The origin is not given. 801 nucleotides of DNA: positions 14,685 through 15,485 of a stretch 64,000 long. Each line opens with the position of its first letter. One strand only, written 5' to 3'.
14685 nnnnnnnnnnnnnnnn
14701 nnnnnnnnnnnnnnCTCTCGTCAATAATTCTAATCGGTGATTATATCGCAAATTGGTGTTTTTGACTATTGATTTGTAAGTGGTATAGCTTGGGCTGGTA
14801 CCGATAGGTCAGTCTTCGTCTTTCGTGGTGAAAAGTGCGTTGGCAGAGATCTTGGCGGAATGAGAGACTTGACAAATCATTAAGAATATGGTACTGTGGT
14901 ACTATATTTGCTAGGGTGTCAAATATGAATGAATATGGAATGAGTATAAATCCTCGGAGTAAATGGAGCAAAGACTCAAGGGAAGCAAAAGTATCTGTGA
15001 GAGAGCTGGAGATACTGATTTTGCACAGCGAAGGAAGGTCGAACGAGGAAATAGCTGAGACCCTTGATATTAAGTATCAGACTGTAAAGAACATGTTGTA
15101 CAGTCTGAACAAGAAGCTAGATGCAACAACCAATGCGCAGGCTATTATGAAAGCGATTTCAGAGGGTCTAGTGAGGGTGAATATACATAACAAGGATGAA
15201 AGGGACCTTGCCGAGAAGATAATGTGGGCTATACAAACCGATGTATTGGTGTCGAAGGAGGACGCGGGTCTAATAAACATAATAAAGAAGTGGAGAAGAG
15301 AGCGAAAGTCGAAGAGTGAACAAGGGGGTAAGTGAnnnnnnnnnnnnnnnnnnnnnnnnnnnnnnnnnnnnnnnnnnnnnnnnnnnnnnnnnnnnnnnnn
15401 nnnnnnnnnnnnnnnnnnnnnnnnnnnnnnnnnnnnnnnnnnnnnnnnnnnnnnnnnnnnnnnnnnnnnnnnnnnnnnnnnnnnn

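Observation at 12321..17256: Degenerate integrative element in tRNA-Lys(TTT) with 42-bp att repeat, truncated integrase, HUH Rep and two Xis-like genes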

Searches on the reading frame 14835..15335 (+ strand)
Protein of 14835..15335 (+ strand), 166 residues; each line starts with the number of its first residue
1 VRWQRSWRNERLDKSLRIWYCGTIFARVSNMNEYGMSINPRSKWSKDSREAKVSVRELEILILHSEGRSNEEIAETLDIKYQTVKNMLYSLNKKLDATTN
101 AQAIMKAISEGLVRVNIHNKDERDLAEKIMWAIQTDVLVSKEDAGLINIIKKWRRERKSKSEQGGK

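Call 8: search_protein_families(library=pfam, proteins=[window:14835-15335:+], max_evalue=0.01)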
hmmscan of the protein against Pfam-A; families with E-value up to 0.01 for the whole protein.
window:14835-15335:+ (166 aa): 5 families
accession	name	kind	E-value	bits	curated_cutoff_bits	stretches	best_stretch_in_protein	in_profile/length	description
PF00196.25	GerE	-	4.5e-11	42.7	23.5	1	54-107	4-57/57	Bacterial regulatory proteins, luxR family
PF08281.18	Sigma70_r4_2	-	4.3e-06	26.7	25.7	1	55-89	13-48/54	Sigma-70, region 4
PF13551.12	HTH_29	-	0.00026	21.5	28.1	0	59-86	3-31/64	Winged helix-turn helix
PF13384.12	HTH_23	-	0.0015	18.8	24.6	1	56-88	6-38/50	Homeodomain-like domain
PF13936.12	HTH_38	-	0.003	17.7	27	1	59-86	12-39/44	Helix-turn-helix domain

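Call 69: search_protein_families(library=ncbifam, proteins=[window:14835-15335:+], max_evalue=0.001)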
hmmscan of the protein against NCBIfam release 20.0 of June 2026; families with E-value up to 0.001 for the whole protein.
window:14835-15335:+ (166 aa): 18 families
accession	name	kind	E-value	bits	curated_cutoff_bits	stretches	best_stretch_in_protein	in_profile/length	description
TIGR03020.2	EpsA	equivalog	2e-12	47.3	170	1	45-108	184-246/247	XrtB/PEP-CTERM-associated transcriptional regulator EpsA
TIGR03541.1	reg_near_HchA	equivalog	1.7e-11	44.1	215.6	1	42-111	161-230/232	PA1136 family autoinducer-binding transcriptional regulator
NF007505.1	PRK10100.1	equivalog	3.5e-09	36.6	250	1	33-107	126-199/204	biofilm master transcriptional regulator CsgD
NF052445.1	RespRegMctR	equivalog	4.5e-09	36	300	1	47-112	139-204/205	two-component system response regulator MctR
NF047402.1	TransRegVisN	equivalog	2.6e-08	33.4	250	1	28-113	162-246/246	transcriptional regulator VisN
NF047785.1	respo_reg_MadR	equivalog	8.5e-08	31.8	300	1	45-113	141-209/209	MadR family response regulator transcription factor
NF047403.1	TransRegVisR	equivalog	1.3e-07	31.3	300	1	52-112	158-218/220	transcriptional regulator VisR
NF052366.1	photon_PedR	equivalog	1.3e-06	28.5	120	1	52-115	2-65/74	photosynthetic electron transport-dependent transcriptional regulator PedR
NF011896.0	PRK15369.1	equivalog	4.7e-06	26.4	242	1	46-105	143-202/211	two component system response regulator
NF041673.1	transregRamA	equivalog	9.1e-06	24.9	500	1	50-107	216-273/280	acetate metabolism transcriptional regulator RamA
NF007018.1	PRK09483.1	equivalog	1.2e-05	25.1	280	1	46-116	142-212/217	UvrY/SirA/GacA family response regulator transcription factor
NF007561.1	PRK10188.1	equivalog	1.9e-05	24.1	350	1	49-113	176-240/240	quorum-sensing transcriptional regulator SdiA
NF003420.0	PRK04841.1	equivalog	2.4e-05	22.5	537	1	51-107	837-893/903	HTH-type transcriptional regulator MalT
TIGR02937.1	sigma70-ECF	superfamily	9.3e-05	22.1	42.9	1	52-95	117-161/165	sigma-70 family RNA polymerase sigma factor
NF007935.0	PRK10651.1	equivalog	0.0002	20.6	250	1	45-103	148-206/216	two-component system response regulator NarL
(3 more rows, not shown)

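Call 70: search_protein_families(library=phrogs, proteins=[window:14835-15335:+], max_evalue=0.001)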
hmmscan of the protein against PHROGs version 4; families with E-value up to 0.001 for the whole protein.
window:14835-15335:+ (166 aa): 6 families
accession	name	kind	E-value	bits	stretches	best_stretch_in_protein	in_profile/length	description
phrog_3282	-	transcription regulation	3.7e-11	44.1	1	54-114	49-109/158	sigma factor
phrog_3855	-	DNA, RNA and nucleotide metabolism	1.4e-06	29.7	1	48-90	60-102/115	HTH DNA binding protein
phrog_1190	-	transcription regulation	3.1e-06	28.1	1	49-101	108-161/167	RNA polymerase sigma factor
phrog_10300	-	transcription regulation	1.3e-05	26.3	1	50-112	118-180/182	transcriptional regulator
phrog_3910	-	transcription regulation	0.00066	19.8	1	30-101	46-119/356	transcriptional regulator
phrog_323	-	transcription regulation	0.00068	20.3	1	48-101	144-198/319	transcriptional regulator, D5-like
